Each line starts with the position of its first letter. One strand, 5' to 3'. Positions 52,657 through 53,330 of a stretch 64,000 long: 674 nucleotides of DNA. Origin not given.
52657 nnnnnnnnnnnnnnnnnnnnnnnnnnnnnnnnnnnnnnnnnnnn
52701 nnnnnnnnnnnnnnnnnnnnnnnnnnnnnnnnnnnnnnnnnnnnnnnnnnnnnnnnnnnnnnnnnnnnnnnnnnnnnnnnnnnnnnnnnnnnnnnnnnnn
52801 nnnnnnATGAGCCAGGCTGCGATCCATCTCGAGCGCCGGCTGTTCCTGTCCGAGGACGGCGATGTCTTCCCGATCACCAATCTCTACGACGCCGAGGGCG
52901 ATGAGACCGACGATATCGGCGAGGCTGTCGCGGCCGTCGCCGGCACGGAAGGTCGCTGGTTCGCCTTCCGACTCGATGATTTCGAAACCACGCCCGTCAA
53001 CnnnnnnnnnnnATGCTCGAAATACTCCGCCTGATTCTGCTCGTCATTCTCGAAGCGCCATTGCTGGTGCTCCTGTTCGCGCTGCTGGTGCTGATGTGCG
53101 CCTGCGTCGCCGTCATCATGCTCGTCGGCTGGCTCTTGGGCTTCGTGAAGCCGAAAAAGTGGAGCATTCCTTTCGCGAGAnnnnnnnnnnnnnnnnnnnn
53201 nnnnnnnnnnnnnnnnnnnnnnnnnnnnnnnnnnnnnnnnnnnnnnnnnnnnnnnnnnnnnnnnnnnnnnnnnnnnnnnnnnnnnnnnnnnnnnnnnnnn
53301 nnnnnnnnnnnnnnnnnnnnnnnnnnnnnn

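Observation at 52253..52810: HslV/proteasome-like Ntn-hydrolase in a phage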

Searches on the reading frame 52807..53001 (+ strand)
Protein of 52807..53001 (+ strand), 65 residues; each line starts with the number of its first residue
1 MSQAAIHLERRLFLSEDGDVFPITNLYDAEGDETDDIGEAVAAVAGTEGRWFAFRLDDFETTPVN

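Call 20: search_protein_families(library=phrogs, proteins=[window:52807-53001:+], max_evalue=0.001)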
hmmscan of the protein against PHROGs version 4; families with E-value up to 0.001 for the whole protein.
window:52807-53001:+ (65 aa): 0 families

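Call 42: search_protein_families(library=pfam, proteins=[window:52807-53001:+], max_evalue=0.01)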
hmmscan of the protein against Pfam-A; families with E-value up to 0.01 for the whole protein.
window:52807-53001:+ (65 aa): 0 families

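Call 79: find_homologous_proteins(query=A7, max_evalue=0.001)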
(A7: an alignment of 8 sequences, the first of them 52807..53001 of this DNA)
Query A7 (8 sequences) (65 aa, profile of the alignment): 54 proteins with E <= 0.001 among 2140 candidates.
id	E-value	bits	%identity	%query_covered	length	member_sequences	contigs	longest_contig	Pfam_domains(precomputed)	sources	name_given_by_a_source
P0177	6.8e-25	104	100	100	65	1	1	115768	-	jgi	jgi:hypothetical protein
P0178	5.4e-24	101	41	85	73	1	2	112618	-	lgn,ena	-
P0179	1.5e-23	100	40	100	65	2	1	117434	-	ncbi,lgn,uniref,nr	ncbi:hypothetical protein [Mesorhizobium sp.]|uniref:hypothetical protein n=1 Tax=Mesorhizobium sp. 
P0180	2.7e-23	99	42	94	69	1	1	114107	-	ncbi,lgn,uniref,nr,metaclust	ncbi:hypothetical protein [Ancylobacter rudongensis]|uniref:Uncharacterized protein n=1 Tax=Ancyloba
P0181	4.8e-22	95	40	100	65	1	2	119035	-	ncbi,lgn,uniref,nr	ncbi:hypothetical protein [Mesorhizobium sp.]|uniref:hypothetical protein n=1 Tax=Mesorhizobium sp. 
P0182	6.2e-22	95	56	88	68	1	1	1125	-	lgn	-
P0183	2.0e-20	90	31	89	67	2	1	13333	-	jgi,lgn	jgi:hypothetical protein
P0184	2.4e-19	86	52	95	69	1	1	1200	-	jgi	-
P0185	4.1e-19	86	79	95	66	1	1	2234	-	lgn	-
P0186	1.4e-18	84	50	94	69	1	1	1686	-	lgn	-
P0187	3.3e-18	83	48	92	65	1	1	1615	-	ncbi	-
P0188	5.0e-18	82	47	100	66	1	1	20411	-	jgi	jgi:hypothetical protein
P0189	6.9e-18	82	46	94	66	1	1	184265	-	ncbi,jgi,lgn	jgi:hypothetical protein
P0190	1.0e-17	81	43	82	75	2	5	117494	-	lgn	-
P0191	7.7e-17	78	51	86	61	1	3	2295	-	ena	-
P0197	2.2e-14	71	44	94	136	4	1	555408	-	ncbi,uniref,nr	ncbi:hypothetical protein REJC140_00117 [Pseudorhizobium endolithicum]|uniref:Uncharacterized protei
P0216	3.0e-8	51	39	89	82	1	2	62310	-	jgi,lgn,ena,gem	-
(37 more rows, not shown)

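Call 80: find_encoding_contigs(protein=P0197, flank=5000, max_places=1)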
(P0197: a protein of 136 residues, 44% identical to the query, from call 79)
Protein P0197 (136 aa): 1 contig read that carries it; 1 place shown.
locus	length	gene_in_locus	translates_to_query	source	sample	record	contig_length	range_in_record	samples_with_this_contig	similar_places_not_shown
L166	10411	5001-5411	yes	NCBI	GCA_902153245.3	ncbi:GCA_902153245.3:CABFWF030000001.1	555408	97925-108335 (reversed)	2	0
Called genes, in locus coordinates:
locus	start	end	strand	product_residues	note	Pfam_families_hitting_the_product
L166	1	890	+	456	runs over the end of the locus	PF13264:DUF4055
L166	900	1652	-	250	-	PF16872:putAbiC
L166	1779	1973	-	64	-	-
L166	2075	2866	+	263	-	-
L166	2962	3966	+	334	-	PF20036:Gp13-like (faint)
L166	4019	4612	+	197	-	-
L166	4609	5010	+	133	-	-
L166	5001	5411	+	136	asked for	-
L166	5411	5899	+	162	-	PF20557:DnaT_2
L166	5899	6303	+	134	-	-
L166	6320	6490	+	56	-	-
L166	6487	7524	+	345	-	PF04233:Phage_Mu_F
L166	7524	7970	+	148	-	-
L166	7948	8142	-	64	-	-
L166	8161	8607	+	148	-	PF13554:Phage_tail_terminator_5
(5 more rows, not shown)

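Call 81: find_encoding_contigs(protein=P0189, flank=5000, max_places=1)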
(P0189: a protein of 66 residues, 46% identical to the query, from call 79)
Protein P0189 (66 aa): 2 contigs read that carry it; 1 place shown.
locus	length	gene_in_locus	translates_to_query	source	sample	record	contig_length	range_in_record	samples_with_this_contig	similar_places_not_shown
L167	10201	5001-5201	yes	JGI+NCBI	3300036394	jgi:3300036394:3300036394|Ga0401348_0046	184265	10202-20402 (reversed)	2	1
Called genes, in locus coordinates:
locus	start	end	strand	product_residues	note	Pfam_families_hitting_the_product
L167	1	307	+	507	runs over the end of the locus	PF13264:DUF4055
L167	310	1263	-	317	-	PF13643:DUF4145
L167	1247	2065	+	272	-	PF06810:Phage_scaffold (faint), PF20356:DUF6651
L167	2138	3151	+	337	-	-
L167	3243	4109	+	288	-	-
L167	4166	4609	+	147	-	-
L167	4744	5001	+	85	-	-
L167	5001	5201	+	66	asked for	-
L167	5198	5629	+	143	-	-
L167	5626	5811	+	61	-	-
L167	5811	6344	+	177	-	PF20557:DnaT_2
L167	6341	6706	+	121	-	-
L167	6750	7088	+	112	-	-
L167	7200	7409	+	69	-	-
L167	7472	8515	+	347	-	PF04233:Phage_Mu_F (weak)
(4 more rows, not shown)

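Call 82: find_encoding_contigs(protein=P0216, flank=5000, max_places=1)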
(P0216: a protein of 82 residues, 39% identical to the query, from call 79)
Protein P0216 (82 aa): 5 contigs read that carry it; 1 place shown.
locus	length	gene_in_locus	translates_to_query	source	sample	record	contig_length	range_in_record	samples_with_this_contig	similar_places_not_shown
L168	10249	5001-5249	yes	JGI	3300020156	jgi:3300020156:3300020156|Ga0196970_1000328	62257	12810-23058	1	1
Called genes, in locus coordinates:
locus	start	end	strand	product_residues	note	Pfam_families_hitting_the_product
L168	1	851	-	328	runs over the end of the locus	PF25209:Phage_capsid_4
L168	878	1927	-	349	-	-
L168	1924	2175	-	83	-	-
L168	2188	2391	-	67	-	-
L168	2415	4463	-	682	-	PF23899:SU10_portal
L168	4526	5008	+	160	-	-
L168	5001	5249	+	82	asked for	-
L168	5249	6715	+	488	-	-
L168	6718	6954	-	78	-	-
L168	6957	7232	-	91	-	-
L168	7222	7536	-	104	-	-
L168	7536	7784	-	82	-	-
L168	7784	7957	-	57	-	-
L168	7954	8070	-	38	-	-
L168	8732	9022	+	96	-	-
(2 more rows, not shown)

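Call 92: search_protein_families(library=padloc, proteins=[window:52807-53001:+], max_evalue=0.01)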
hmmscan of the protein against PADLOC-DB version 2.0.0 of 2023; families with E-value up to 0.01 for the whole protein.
window:52807-53001:+ (65 aa): 0 families

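Call 94: predict_structure(alignment_id=A8)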
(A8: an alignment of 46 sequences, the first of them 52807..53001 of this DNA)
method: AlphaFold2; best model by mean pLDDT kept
length: 65 residues; sequences in the alignment: 46
mean_pLDDT: 93.2   pTM: 0.78
mean pLDDT of the five models: 93.2, 93.2, 92.5, 90.2, 89.9
residues with pLDDT >= 90: 56; 70-90: 5; 50-70: 4; < 50: 0
segments of 3 or more residues with pLDDT < 50: none
pLDDT, mean of each block of 10 residues (from residue 1): 87 95 98 97 97 95 73
secondary structure, 60 per line:
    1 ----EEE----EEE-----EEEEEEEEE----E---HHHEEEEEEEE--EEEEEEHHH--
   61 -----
elements in order: E5-7 E12-14 E20-28 E40-47 E50-55

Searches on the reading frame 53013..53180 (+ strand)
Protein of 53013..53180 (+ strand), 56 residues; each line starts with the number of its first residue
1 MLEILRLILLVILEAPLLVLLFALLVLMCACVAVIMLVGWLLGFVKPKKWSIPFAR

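Call 20: search_protein_families(library=phrogs, proteins=[window:53013-53180:+], max_evalue=0.001)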
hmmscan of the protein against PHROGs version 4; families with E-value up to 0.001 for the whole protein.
window:53013-53180:+ (56 aa): 0 families

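Call 92: search_protein_families(library=padloc, proteins=[window:53013-53180:+], max_evalue=0.01)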
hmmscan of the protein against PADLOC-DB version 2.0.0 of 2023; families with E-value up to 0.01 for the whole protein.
window:53013-53180:+ (56 aa): 0 families
